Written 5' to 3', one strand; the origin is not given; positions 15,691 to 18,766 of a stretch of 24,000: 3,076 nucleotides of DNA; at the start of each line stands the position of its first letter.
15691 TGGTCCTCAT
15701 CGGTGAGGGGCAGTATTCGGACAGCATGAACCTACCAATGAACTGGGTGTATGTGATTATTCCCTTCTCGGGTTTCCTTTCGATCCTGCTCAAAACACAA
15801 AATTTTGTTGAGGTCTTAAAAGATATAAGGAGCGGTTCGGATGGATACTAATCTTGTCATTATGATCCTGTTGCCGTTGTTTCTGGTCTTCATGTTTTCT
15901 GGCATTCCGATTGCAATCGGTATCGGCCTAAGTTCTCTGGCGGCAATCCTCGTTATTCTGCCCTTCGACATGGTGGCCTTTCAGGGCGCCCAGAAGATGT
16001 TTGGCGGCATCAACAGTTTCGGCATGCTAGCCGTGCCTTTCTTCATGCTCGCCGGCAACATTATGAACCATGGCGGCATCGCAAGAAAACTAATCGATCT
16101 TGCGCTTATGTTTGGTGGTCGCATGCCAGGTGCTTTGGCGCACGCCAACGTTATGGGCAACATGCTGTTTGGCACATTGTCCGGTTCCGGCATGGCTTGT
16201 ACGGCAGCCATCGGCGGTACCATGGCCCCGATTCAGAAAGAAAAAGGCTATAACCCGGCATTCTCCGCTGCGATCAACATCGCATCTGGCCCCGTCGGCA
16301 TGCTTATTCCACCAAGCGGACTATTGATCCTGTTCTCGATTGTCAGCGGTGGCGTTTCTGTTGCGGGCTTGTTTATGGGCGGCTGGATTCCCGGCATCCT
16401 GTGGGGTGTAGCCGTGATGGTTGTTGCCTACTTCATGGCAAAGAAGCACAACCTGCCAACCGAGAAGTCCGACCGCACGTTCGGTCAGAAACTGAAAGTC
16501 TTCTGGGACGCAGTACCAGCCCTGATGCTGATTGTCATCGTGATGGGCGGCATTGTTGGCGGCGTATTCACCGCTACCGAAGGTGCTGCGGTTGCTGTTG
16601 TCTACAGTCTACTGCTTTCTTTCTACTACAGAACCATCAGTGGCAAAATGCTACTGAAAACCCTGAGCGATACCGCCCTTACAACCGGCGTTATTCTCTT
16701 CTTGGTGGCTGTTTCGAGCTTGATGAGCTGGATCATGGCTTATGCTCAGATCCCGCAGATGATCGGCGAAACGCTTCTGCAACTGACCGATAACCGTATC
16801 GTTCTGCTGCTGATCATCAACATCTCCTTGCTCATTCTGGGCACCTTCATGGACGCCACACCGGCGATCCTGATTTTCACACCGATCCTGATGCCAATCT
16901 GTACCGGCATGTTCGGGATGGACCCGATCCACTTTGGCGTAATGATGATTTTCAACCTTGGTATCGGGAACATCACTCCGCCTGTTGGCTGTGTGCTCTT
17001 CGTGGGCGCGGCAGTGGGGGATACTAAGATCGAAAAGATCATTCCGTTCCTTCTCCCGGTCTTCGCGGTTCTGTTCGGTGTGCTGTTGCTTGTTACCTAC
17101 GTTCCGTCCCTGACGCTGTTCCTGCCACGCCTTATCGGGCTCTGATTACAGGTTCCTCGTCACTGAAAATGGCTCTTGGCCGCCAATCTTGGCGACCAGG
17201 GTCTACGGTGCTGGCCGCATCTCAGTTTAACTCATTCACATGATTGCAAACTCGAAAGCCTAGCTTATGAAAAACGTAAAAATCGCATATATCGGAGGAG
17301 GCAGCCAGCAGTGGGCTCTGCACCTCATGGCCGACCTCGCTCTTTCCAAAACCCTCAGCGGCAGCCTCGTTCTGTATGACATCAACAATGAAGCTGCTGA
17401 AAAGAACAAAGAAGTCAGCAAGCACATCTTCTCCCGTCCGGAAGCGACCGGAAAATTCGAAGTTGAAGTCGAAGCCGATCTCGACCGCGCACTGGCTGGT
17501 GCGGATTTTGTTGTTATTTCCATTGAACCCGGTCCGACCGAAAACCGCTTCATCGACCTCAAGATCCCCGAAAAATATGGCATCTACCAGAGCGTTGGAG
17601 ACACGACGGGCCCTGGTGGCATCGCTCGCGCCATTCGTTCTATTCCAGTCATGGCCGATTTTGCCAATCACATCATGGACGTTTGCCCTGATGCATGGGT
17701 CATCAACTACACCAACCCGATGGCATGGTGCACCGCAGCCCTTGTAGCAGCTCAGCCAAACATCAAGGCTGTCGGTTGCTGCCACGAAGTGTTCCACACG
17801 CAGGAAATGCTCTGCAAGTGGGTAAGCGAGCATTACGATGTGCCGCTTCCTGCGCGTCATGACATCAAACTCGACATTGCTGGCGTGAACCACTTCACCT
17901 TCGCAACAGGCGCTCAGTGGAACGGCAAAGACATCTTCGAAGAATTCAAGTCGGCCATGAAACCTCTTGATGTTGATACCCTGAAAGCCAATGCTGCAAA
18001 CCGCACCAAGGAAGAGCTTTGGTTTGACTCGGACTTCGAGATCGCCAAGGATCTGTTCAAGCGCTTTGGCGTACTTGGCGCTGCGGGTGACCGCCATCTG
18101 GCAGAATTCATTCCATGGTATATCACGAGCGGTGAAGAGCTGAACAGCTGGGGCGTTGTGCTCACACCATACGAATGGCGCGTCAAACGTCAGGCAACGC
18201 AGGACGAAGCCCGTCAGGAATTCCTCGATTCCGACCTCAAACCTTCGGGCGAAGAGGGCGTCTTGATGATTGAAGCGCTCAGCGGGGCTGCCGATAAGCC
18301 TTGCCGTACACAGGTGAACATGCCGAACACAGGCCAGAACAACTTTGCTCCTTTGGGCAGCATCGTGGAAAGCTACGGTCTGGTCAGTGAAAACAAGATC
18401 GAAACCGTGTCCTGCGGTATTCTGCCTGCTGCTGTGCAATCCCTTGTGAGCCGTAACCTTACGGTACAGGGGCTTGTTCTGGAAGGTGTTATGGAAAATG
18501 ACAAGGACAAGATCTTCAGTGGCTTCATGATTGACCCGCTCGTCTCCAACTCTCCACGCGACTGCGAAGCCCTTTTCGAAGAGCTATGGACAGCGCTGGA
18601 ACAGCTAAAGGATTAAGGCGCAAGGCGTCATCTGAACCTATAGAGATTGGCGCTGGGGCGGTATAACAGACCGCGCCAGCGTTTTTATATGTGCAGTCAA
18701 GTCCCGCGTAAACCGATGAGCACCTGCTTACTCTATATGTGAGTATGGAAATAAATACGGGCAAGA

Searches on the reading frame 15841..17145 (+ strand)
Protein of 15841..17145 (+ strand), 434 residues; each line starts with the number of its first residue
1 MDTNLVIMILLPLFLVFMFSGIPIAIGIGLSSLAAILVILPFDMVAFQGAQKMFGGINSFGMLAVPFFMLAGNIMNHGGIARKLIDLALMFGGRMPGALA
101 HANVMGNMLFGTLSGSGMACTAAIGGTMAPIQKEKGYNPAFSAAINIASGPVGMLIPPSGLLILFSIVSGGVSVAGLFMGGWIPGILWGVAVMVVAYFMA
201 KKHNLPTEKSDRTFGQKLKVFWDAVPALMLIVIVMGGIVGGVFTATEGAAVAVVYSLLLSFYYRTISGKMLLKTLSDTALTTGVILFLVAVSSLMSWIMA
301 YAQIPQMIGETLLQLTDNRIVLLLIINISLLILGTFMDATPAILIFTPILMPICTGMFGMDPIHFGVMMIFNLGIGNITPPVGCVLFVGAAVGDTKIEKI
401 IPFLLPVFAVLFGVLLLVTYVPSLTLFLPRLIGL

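Call 5: search_protein_families(library=pfam, proteins=[window:15841-17145:+])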
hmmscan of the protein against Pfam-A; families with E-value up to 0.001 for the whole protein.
window:15841-17145:+ (434 aa): 2 families
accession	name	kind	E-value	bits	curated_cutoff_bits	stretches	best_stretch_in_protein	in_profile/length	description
PF06808.19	DctM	-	3e-109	366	23.8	1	13-424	3-413/413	Tripartite ATP-independent periplasmic transporter, DctM component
PF03600.22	CitMHS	-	0.00029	20.5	31.9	1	227-418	15-181/336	Citrate transporter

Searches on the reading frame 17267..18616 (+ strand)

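Call 5: search_protein_families(library=pfam, proteins=[window:17267-18616:+])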
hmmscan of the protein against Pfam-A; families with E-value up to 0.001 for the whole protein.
window:17267-18616:+ (449 aa): 3 families
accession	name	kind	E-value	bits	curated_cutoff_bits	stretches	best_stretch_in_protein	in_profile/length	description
PF02056.22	Glyco_hydro_4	-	4.2e-56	189.8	23.2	1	5-186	1-181/183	Family 4 glycosyl hydrolase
PF11975.13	Glyco_hydro_4C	-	9.8e-32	111.1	24.1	1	204-426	1-211/211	Family 4 glycosyl hydrolase C-terminal domain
PF00056.29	Ldh_1_N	-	0.00047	20.6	27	0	14-85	14-76/141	lactate/malate dehydrogenase, NAD binding domain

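Call 66: search_protein_families(library=ncbifam, proteins=[window:17267-18616:+], max_evalue=1e-20)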
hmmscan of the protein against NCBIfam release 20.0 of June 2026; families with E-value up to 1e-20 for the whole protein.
window:17267-18616:+ (449 aa): 2 families
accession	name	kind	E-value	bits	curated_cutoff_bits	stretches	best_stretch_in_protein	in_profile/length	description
NF011657.0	PRK15076.1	subfamily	2.9e-84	283.2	486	1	3-445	2-423/432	alpha-galactosidase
NF041089.1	alpha_gluc_AglA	equivalog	4.1e-26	91.9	650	1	4-233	1-224/464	alpha-glucosidase AglA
